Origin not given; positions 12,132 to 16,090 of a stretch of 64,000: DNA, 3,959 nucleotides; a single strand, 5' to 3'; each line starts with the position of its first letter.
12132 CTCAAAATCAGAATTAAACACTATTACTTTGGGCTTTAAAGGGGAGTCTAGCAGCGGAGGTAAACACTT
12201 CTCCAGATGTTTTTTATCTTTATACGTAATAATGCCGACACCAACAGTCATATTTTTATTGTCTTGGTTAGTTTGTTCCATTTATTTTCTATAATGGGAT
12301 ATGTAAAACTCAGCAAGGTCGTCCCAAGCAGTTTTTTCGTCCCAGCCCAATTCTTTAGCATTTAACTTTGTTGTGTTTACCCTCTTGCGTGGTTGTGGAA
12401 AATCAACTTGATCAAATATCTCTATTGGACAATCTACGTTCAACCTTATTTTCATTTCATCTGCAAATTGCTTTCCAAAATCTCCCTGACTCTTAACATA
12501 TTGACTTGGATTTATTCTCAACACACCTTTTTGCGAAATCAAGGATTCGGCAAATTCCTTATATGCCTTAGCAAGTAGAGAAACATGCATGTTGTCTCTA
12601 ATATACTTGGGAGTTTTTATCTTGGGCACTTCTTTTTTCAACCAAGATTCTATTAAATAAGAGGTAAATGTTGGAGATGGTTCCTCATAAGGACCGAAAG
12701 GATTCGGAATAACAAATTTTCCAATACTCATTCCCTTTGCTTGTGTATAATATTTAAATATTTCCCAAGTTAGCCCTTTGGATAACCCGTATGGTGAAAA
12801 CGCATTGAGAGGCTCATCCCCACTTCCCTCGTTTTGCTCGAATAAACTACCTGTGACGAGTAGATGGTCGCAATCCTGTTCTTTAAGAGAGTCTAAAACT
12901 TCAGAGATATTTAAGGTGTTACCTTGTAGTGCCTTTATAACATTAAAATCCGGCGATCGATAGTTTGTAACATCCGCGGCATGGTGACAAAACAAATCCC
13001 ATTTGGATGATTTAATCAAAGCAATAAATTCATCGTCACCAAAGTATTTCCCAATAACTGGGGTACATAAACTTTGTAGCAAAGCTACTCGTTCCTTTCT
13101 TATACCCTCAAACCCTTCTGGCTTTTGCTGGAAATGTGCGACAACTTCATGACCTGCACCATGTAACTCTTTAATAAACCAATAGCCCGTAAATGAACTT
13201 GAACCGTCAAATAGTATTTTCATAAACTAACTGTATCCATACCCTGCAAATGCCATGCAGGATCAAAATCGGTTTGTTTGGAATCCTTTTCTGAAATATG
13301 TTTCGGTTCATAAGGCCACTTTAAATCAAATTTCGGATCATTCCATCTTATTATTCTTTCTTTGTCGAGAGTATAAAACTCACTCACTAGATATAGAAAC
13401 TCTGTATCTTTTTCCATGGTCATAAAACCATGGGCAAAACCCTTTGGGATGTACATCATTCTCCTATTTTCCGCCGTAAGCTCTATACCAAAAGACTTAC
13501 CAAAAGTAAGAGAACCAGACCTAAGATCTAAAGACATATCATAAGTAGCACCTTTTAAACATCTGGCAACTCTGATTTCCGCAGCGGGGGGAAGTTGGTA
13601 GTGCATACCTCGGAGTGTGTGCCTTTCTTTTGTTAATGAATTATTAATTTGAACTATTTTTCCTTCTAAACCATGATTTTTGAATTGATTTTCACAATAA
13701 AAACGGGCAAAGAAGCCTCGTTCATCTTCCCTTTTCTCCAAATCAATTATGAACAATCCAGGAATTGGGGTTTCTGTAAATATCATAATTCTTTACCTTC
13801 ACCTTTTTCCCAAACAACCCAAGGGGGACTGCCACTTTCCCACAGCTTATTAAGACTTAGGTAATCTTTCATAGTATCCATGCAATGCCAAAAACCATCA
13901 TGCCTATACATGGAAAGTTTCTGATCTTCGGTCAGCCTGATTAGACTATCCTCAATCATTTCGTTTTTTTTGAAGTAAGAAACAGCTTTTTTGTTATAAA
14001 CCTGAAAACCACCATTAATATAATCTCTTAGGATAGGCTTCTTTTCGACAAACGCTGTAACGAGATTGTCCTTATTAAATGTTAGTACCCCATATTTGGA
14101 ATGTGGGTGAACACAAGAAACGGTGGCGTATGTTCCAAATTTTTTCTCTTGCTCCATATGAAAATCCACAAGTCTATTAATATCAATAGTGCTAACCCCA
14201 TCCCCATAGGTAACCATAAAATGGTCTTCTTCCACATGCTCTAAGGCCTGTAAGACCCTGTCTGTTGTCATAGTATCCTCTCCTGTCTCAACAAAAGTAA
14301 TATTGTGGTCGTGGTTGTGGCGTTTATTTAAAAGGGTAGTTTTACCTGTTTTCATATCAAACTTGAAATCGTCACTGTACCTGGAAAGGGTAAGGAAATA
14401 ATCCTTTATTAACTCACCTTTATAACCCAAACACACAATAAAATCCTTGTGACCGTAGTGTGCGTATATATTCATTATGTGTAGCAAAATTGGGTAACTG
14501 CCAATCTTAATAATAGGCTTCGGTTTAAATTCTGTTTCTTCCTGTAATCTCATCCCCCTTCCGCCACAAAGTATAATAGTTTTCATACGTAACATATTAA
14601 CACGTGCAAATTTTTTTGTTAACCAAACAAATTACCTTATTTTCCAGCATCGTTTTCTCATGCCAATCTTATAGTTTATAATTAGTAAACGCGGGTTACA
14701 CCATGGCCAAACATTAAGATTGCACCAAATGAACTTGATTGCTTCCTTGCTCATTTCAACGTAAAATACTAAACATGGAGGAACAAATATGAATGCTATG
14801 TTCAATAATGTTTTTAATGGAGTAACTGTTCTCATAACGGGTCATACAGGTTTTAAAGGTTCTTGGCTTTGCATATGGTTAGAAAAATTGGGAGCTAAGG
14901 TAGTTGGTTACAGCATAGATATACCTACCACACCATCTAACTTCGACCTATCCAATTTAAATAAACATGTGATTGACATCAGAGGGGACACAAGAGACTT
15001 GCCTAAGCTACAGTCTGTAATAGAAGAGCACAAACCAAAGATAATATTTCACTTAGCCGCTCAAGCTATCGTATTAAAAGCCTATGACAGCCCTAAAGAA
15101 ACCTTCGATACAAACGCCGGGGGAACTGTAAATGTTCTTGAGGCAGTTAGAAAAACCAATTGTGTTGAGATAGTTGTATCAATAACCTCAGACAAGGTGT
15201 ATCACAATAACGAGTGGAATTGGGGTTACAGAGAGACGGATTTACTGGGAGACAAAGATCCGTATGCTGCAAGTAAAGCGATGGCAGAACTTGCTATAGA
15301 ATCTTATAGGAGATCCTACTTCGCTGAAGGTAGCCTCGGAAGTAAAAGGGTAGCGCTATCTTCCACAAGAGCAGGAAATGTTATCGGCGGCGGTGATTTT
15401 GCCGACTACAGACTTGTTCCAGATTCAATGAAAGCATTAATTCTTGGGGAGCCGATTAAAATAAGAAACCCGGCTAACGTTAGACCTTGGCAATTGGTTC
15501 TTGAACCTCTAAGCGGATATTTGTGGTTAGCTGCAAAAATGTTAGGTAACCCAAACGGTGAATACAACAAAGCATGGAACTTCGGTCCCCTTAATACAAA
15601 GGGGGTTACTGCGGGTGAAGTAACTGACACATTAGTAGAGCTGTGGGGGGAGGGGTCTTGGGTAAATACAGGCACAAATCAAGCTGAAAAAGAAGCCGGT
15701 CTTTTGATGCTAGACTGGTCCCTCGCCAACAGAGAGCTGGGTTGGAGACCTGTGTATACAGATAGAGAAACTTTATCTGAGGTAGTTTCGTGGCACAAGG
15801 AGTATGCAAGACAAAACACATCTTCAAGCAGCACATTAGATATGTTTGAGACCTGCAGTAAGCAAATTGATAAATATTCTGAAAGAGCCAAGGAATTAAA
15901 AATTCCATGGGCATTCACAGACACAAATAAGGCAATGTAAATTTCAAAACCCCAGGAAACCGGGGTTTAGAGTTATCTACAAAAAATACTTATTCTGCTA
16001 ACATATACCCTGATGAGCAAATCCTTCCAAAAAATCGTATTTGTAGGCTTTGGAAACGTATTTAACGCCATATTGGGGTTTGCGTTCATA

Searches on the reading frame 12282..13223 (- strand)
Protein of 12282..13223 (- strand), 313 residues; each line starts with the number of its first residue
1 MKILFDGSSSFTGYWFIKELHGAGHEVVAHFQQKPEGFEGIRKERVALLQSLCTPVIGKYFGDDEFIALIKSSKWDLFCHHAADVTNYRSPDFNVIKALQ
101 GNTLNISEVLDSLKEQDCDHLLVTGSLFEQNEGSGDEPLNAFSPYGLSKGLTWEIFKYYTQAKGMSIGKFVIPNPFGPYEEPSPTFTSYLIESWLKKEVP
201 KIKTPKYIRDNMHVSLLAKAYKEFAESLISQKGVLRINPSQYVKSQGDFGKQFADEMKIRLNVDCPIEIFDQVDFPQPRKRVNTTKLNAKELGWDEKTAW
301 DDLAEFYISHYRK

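Call 25: search_protein_families(library=pfam, proteins=[window:12282-13223:-], max_evalue=0.00001)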
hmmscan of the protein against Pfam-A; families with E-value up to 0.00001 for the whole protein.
window:12282-13223:- (313 aa): 1 family
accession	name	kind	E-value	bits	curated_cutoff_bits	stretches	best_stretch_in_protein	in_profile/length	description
PF01370.27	Epimerase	-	7.8e-14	52.1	20.9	1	7-226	5-226/240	NAD dependent epimerase/dehydratase family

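Call 34: search_protein_families(library=ncbifam, proteins=[window:12282-13223:-], max_evalue=0.00001)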
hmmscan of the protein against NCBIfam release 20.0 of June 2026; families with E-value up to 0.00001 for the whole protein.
window:12282-13223:- (313 aa): 0 families

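Call 69: search_solved_structures(query=window:12282-13223:-, max_evalue=0.001)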
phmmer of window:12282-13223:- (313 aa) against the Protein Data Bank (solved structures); distinct sequences matched with E-value up to 0.001: 0.

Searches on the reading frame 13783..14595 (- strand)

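Call 25: search_protein_families(library=pfam, proteins=[window:13783-14595:-], max_evalue=0.00001)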
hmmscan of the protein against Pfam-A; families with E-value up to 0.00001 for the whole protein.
window:13783-14595:- (270 aa): 1 family
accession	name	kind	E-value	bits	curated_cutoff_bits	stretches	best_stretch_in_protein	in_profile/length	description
PF00483.29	NTP_transferase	-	6.9e-21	75.4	21.2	1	5-250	1-240/245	Nucleotidyl transferase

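Call 34: search_protein_families(library=ncbifam, proteins=[window:13783-14595:-], max_evalue=0.00001)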
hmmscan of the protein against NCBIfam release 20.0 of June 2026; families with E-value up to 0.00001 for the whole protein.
window:13783-14595:- (270 aa): 17 families
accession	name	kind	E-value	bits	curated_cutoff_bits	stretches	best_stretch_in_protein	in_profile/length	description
TIGR02623.1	G1P_cyt_trans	equivalog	6.5e-77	258.4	300.25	1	4-262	1-255/255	glucose-1-phosphate cytidylyltransferase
TIGR03992.1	Arch_glmU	subfamily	5.6e-25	88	292.1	2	4-73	1-70/393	bifunctional sugar-1-phosphate nucleotidylyltransferase/acetyltransferase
NF052502.1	man1P_GTase_Rv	exception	2.4e-20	72.7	440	2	95-246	70-224/352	mannose-1-phosphate guanylyltransferase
NF041313.1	UDPGP_AglF_Halo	equivalog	1.8e-18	66.8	400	1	4-67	1-64/234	UTP--glucose-1-phosphate uridylyltransferase AglF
NF049965.1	GlMnHpPGnyltfHddC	equivalog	7.5e-17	61.7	300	1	4-212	1-179/221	D-glycero-D-manno-heptose 1-phosphate guanosyltransferase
NF041173.1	Sug_nt_acttase_Thmprot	equivalog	1.1e-14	54.2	600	1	4-250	1-225/405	bifunctional sugar-1-phosphate nucleotidylyltransferase/acetyltransferase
NF045761.1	NAMPUrTaseMurU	equivalog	1.2e-14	54.7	250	1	4-78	1-75/226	N-acetylmuramate alpha-1-phosphate uridylyltransferase MurU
TIGR02091.1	glgC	equivalog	6.8e-14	51.7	424.9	1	6-245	3-252/364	glucose-1-phosphate adenylyltransferase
TIGR01208.1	rmlA_long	equivalog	3.2e-13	49.3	320.25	1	89-250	64-232/353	glucose-1-phosphate thymidylyltransferase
NF003670.0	PRK05293.1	equivalog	8.5e-12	44.7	470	1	4-247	5-253/382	glucose-1-phosphate adenylyltransferase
NF001947.0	PRK00725.1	subfamily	2.8e-10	39.5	470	1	6-186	19-193/426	glucose-1-phosphate adenylyltransferase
TIGR01173.1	glmU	equivalog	1.7e-09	37.1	366.85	1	4-188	1-155/452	bifunctional UDP-N-acetylglucosamine diphosphorylase/glucosamine-1-phosphate N-acetyltransferase GlmU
NF002023.0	PRK00844.1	subfamily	1.7e-09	37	458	1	5-186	8-181/408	glucose-1-phosphate adenylyltransferase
TIGR01099.1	galU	equivalog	4.1e-09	36.4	326.8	1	4-184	2-187/261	UTP--glucose-1-phosphate uridylyltransferase GalU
NF002772.0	PRK02862.1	equivalog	6.3e-09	35.1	537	1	4-186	4-179/429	glucose-1-phosphate adenylyltransferase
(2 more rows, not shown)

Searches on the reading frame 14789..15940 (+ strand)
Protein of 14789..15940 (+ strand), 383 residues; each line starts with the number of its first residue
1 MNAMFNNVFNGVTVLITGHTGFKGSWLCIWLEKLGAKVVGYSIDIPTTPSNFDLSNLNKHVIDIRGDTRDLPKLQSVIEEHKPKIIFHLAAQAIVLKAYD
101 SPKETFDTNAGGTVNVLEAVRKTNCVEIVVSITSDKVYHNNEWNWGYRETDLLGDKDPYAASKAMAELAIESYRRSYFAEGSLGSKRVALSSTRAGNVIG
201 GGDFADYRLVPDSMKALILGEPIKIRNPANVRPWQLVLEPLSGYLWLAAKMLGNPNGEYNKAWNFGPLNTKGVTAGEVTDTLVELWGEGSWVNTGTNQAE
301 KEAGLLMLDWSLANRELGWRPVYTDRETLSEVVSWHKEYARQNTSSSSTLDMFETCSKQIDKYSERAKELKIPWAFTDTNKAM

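Call 25: search_protein_families(library=pfam, proteins=[window:14789-15940:+], max_evalue=0.00001)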
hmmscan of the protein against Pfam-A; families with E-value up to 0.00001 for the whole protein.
window:14789-15940:+ (383 aa): 5 families
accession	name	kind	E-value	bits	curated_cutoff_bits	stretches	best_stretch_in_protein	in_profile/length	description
PF16363.11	GDP_Man_Dehyd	-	9.3e-32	111.2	27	1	15-330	1-330/332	GDP-mannose 4,6 dehydratase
PF01370.27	Epimerase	-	2.5e-29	102.8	20.9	1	14-259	1-237/240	NAD dependent epimerase/dehydratase family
PF02719.21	Polysacc_synt_2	-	1.8e-12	47.5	20.2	1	14-200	1-173/293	Polysaccharide biosynthesis protein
PF04321.23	RmlD_sub_bind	-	6.9e-11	42.2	27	1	13-174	2-140/287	RmlD substrate binding domain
PF01073.25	3Beta_HSD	-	2.7e-10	40.2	22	1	15-175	1-162/280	3-beta hydroxysteroid dehydrogenase/isomerase family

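Call 34: search_protein_families(library=ncbifam, proteins=[window:14789-15940:+], max_evalue=0.00001)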
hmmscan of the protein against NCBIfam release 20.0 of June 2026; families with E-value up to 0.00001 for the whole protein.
window:14789-15940:+ (383 aa): 14 families
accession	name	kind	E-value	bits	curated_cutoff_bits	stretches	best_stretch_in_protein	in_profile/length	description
TIGR02622.1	CDP_4_6_dhtase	equivalog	3.7e-126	421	278.45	1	8-363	1-351/352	CDP-glucose 4,6-dehydratase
TIGR01181.1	dTDP_gluc_dehyt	equivalog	1.7e-27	96.3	365.1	1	14-339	2-314/321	dTDP-glucose 4,6-dehydratase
TIGR01179.1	galE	equivalog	4.6e-22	78.3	262.3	1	14-176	2-162/332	UDP-glucose 4-epimerase GalE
TIGR04180.1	EDH_00030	hypoth_equivalog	9.5e-17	61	475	1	14-177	1-163/297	NAD-dependent 4,6-dehydratase LegB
TIGR01472.1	gmd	equivalog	4e-14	52.6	415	1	14-178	3-174/342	GDP-mannose 4,6-dehydratase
NF007956.0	PRK10675.1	subfamily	3e-12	46.3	394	1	13-171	2-161/338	UDP-glucose 4-epimerase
NF007582.0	PRK10217.1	equivalog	1.6e-10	40.7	698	1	14-271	4-257/355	dTDP-glucose 4,6-dehydratase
NF042422.1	oxyalk_red_OleD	equivalog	2.8e-10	40.1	580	1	13-170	2-150/329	2-alkyl-3-oxoalkanoate reductase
TIGR03466.1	HpnA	hypoth_equivalog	1e-09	37.7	367.65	1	13-172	2-154/327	hopanoid-associated sugar epimerase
NF042423.1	oxyalk_red_Shew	equivalog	1.4e-09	37.5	580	1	13-170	10-156/331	2-alkyl-3-oxoalkanoate reductase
TIGR01214.1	rmlD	equivalog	4e-09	36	224.05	1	14-174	2-139/285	dTDP-4-dehydrorhamnose reductase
NF043036.1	ErythonDh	equivalog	4.5e-09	36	325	1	13-182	2-172/321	D-erythronate dehydrogenase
NF007490.0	PRK10084.1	subfamily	1.2e-08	34.4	649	1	14-177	3-185/361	dTDP-glucose 4,6-dehydratase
TIGR03589.1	PseB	equivalog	1.1e-07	31.2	407.75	1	9-156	2-144/324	UDP-N-acetylglucosamine 4,6-dehydratase (inverting)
